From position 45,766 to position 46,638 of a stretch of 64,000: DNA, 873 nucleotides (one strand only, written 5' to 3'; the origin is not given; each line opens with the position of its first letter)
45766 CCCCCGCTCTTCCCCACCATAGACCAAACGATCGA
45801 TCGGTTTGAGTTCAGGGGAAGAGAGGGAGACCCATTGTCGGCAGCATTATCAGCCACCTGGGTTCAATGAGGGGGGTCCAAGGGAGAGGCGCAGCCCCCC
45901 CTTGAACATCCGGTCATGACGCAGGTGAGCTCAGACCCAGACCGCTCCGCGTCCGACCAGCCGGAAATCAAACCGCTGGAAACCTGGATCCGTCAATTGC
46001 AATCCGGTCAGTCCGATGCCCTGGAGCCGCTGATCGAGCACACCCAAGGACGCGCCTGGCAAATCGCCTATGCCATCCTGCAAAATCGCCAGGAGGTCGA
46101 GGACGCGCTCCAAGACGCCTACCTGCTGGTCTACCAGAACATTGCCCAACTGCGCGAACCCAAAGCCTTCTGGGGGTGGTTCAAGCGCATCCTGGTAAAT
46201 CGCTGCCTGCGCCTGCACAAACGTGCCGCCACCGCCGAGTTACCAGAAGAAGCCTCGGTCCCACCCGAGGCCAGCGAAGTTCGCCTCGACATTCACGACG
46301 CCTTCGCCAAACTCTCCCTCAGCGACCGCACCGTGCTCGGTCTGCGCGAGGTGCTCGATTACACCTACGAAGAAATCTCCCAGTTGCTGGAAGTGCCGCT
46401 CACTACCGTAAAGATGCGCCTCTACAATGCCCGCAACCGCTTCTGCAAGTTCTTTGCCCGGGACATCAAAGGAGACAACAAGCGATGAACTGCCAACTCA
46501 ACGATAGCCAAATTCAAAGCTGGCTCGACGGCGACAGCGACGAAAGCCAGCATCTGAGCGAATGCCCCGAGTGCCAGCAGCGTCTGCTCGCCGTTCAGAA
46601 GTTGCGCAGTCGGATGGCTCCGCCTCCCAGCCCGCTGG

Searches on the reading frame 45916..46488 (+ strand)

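Call 72: search_protein_families(library=pfam, proteins=[window:45916-46488:+], max_evalue=0.001)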
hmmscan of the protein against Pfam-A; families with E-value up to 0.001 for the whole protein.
window:45916-46488:+ (190 aa): 4 families
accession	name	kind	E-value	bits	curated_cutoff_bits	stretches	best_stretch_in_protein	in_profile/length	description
PF08281.18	Sigma70_r4_2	-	1.3e-11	44.4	25.7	1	124-175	2-53/54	Sigma-70, region 4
PF04542.20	Sigma70_r2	-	1.6e-11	44.2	24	1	39-104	1-68/71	Sigma-70 region 2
PF07638.17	Sigma70_ECF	-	4.4e-06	27.2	21.1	1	23-176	6-179/185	ECF sigma factor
PF04545.22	Sigma70_r4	-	8.1e-06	25.7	24.1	1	129-174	1-46/50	Sigma-70, region 4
